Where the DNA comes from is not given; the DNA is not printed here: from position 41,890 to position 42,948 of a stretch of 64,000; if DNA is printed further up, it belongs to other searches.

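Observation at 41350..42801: UbiE/MenG SAM-methyltransferase fused in one ORF to a 230-aa polytopic membrane domain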

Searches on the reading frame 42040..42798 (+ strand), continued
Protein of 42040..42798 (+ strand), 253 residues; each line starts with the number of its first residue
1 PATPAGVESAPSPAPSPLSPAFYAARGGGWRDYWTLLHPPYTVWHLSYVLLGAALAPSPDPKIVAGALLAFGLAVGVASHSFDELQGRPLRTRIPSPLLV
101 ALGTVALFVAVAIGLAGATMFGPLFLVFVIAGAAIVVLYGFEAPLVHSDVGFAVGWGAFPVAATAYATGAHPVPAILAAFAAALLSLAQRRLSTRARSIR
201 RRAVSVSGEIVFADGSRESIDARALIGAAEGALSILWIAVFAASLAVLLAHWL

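Call 57: fold_search(model_id=the predicted structure, library=pdb)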
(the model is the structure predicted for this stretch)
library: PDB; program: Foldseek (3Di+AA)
matches with E <= 10: 390; with E <= 0.001: 0
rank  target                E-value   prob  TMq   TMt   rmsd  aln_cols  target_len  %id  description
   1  4tq6_B                3.4e-03  1.00  0.46  0.45   9.2       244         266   18  Structure of a UbiA homolog from Archaeoglobus fulgidus bound to Cd2+ (released 2014-07-16)
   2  4tq5                  7.5e-03  1.00  0.47  0.44   9.1       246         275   18  Structure of a UbiA homolog from Archaeoglobus fulgidus (released 2014-07-16)
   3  4tq4_D                9.5e-03  1.00  0.48  0.43   8.4       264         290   17  Structure of a UbiA homolog from Archaeoglobus fulgidus bound to DMAPP and Mg2+ (released 2014-07-16)
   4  4tq3_A                1.1e-02  1.00  0.48  0.44   8.7       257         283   17  Structure of a UbiA homolog from Archaeoglobus fulgidus bound to GPP and Mg2+ (released 2014-07-16)
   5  8djk_B                1.2e-02  1.00  0.53  0.48   4.3       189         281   18  HMGCR-UBIAD1 Complex State 2 (released 2022-08-03)
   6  4tq4_A                1.4e-02  1.00  0.48  0.43   7.7       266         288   15  Structure of a UbiA homolog from Archaeoglobus fulgidus bound to DMAPP and Mg2+ (released 2014-07-16)
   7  4tq4_B                2.1e-02  1.00  0.50  0.45   8.0       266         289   15  Structure of a UbiA homolog from Archaeoglobus fulgidus bound to DMAPP and Mg2+ (released 2014-07-16)
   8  4f62_A                2.1e-02  1.00  0.43  0.41   9.1       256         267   15  Crystal structure of a putative farnesyl-diphosphate synthase from Marinomonas sp. MED121 (Target EFI-501980) (released 2012-06-13)
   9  4tq4_C                2.8e-02  1.00  0.52  0.46   8.0       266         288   14  Structure of a UbiA homolog from Archaeoglobus fulgidus bound to DMAPP and Mg2+ (released 2014-07-16)
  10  4tq3_B                3.1e-02  1.00  0.48  0.44   7.7       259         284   16  Structure of a UbiA homolog from Archaeoglobus fulgidus bound to GPP and Mg2+ (released 2014-07-16)
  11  9ims_A                3.4e-02  1.00  0.46  0.42  11.2       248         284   14  Crystal structure of C45 isoprenyl diphosphate synthase Rv0562 variant D98R/D223R from Mycobacterium tuberculosis (released 2025-07-09)
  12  4tq6_A                3.9e-02  1.00  0.46  0.44   8.4       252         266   17  Structure of a UbiA homolog from Archaeoglobus fulgidus bound to Cd2+ (released 2014-07-16)
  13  4od5_A                3.9e-02  0.99  0.42  0.40   9.6       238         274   17  Substrate-bound structure of a UbiA homolog from Aeropyrum pernix K1 (released 2014-03-19)
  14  8j8j_A                4.5e-02  1.00  0.44  0.39   8.6       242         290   15  Membrane bound PRTase, C3 symmetry, donor bound (released 2024-02-07)
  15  7mxz_AAA              4.9e-02  0.99  0.44  0.40   8.9       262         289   12  Sy-CrtE apo structure (released 2022-06-01)
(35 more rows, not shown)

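Call 58: search_protein_families(library=pfam, alignment_id=A1, max_evalue=5)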
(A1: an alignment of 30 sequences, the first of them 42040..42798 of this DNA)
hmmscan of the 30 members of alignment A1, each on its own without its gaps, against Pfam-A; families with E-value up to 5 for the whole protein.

A. member 1, window:42040-42798:+ (253 aa): 0 families

B. families by the number of members that match (of 30 scanned): 18 families
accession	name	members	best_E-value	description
PF01040.23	UbiA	12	7.4e-07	UbiA prenyltransferase family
PF11992.13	TgpA_N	5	0.16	TgpA N-terminal domain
PF13886.12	TM7S3_TM198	1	0.00033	TM7S3/TM198-like domain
PF02949.25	7tm_6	1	0.017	7tm Odorant receptor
PF20664.2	DUF6814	1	0.1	Family of unknown function (DUF6814)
PF10658.14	DUF2484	1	0.12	Protein of unknown function (DUF2484)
PF21354.3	STAT_linker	1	0.16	Signal transducer and activator of transcription, linker domain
PF13567.11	DUF4131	1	0.21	Domain of unknown function (DUF4131)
PF25455.1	Beta-barrel_CAF17_C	1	0.25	CAF17, C-terminal beta-barrel domain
PF23614.1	DUF7141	1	0.25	Domain of unknown function (DUF7141)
PF11255.13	DUF3054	1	0.27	Protein of unknown function (DUF3054)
PF15807.10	MAP17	1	0.32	Membrane-associated protein 117 kDa, PDZK1-interacting protein 1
PF08078.17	PsaX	1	0.55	PsaX family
PF14248.12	DUF4345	1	0.62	Domain of unknown function (DUF4345)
PF10661.14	EssA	1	0.73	WXG100 protein secretion system (Wss), protein EssA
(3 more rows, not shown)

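Call 60: search_protein_families(library=pfam, proteins=[P0134, P0139, P0140, P0141, P0142, P0144, P0145, P0151, P0171, P0173], max_evalue=5)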
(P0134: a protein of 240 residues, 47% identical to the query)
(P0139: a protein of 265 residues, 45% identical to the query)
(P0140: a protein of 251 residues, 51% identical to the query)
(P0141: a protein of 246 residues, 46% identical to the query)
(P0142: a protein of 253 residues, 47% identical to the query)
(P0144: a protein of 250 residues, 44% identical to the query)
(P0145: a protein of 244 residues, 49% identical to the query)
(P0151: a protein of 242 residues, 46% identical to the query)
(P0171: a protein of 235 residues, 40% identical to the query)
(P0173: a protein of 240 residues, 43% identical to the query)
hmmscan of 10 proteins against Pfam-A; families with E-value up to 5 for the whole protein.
P0134 (240 aa): 0 families

P0139 (265 aa): 2 families
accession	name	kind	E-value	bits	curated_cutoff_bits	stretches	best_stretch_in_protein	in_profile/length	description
PF11255.13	DUF3054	-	0.27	12.1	25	1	56-146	11-102/110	Protein of unknown function (DUF3054)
PF11992.13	TgpA_N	-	3.3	7.1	30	0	58-220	3-147/333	TgpA N-terminal domain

P0140 (251 aa): 1 family
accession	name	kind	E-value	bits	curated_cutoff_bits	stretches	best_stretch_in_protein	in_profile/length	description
PF01040.23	UbiA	-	0.00025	20.9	34.2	1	38-188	5-161/250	UbiA prenyltransferase family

P0141 (246 aa): 0 families

P0142 (253 aa): 2 families
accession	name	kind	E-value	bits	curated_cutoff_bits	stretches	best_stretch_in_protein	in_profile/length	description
PF01040.23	UbiA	-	0.00098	18.9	34.2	1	87-184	58-151/250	UbiA prenyltransferase family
PF25455.1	Beta-barrel_CAF17_C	-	0.25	11.5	25.7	0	84-108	24-48/70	CAF17, C-terminal beta-barrel domain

P0144 (250 aa): 1 family
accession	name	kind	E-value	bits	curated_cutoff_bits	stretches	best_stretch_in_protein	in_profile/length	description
PF01040.23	UbiA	-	0.00041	20.2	34.2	1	40-181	4-153/250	UbiA prenyltransferase family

P0145 (244 aa): 2 families
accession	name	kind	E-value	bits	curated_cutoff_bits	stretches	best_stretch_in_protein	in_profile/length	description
PF01040.23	UbiA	-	0.0032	17.2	34.2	1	75-176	56-153/250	UbiA prenyltransferase family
PF15807.10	MAP17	-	0.32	11.5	29.6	1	108-127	27-46/122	Membrane-associated protein 117 kDa, PDZK1-interacting protein 1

P0151 (242 aa): 2 families
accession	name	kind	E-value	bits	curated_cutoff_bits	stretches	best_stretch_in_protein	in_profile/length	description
PF01040.23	UbiA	-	7.4e-07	29.1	34.2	1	74-189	56-169/250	UbiA prenyltransferase family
PF23614.1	DUF7141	-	0.25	11.6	27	1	199-217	17-35/61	Domain of unknown function (DUF7141)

P0171 (235 aa): 3 families
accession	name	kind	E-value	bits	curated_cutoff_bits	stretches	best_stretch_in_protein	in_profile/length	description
PF13886.12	TM7S3_TM198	-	0.00033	20.8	29.2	1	43-174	22-131/199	TM7S3/TM198-like domain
PF01040.23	UbiA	-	0.0064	16.2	34.2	1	72-202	63-189/250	UbiA prenyltransferase family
PF11992.13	TgpA_N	-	1.2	8.5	30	1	84-175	54-146/333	TgpA N-terminal domain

P0173 (240 aa): 2 families
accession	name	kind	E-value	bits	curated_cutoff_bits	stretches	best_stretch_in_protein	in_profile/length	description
PF21354.3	STAT_linker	-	0.16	12.8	27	1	44-85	10-49/78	Signal transducer and activator of transcription, linker domain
PF14248.12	DUF4345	-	0.62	10.5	26.5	1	54-123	8-82/119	Domain of unknown function (DUF4345)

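Call 66: find_encoding_contigs(protein=P0187, flank=8000, max_places=3)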
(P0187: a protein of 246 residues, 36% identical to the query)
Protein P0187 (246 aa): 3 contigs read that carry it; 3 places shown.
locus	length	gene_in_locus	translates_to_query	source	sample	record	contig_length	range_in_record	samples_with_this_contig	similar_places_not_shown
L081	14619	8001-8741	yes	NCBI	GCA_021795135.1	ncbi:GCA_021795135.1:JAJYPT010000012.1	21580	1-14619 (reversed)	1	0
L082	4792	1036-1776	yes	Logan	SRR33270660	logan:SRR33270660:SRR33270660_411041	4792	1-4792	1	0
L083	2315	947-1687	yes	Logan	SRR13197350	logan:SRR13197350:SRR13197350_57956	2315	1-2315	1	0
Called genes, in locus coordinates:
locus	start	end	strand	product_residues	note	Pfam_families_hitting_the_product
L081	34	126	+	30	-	-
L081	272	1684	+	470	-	PF01555:N6_N4_Mtase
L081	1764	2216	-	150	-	PF00582:Usp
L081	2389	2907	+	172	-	-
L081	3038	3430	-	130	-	PF12270:Cyt_c_ox_IV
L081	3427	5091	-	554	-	PF00115:COX1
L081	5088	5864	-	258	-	PF02790:COX2_TM (weak), PF00116:COX2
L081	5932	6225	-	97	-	PF20058:DUF6457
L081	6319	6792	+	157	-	PF08768:THAP4_heme-bd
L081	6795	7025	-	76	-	PF02416:TatA_B_E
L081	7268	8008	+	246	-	PF01209:Ubie_methyltran, PF08003:Methyltransf_9 (weak), PF13489:Methyltransf_23, PF13847:Methyltransf_31, PF08241:Methyltransf_11, PF08242:Methyltransf_12, PF13649:Methyltransf_25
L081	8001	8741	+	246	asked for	-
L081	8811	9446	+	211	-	PF00578:AhpC-TSA, PF08534:Redoxin, PF10417:1-cysPrx_C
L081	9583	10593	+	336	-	PF21338:Top1B_N_bact, PF01028:Topoisom_I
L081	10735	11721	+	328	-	PF00248:Aldo_ket_red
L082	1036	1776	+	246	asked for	-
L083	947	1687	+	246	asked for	-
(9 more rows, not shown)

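Call 67: find_encoding_contigs(protein=P0150, flank=8000, max_places=3)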
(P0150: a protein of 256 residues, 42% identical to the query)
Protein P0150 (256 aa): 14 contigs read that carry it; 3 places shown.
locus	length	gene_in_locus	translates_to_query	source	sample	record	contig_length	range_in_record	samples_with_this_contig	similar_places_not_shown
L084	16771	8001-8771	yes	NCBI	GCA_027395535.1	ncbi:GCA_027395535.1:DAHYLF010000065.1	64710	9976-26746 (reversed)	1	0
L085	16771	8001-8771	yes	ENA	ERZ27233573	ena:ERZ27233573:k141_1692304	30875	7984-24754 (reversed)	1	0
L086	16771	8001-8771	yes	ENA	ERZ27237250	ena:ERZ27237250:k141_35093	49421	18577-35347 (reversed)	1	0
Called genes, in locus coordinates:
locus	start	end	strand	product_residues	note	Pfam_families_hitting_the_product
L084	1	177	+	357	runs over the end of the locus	PF02653:BPD_transp_2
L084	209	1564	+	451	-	PF13458:Peripla_BP_6, PF01094:ANF_receptor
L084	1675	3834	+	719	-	PF04632:FUSC, PF13515:FUSC_2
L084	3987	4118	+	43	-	-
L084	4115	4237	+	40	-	-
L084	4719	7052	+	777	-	PF00933:Glyco_hydro_3, PF01915:Glyco_hydro_3_C, PF14310:Fn3-like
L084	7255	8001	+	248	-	PF01209:Ubie_methyltran, PF13489:Methyltransf_23, PF07021:MetW (weak), PF13847:Methyltransf_31, PF08241:Methyltransf_11, PF08242:Methyltransf_12, PF13649:Methyltransf_25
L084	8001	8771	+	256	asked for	-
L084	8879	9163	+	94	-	-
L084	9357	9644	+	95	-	-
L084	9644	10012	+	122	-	-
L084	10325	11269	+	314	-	PF01590:GAF, PF00990:GGDEF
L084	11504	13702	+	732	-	-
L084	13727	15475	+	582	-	-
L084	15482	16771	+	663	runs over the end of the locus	PF05157:MshEN, PF00535:Glycos_transf_2, PF13641:Glyco_tranf_2_3, PF13632:Glyco_trans_2_3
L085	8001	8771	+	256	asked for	-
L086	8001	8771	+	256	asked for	-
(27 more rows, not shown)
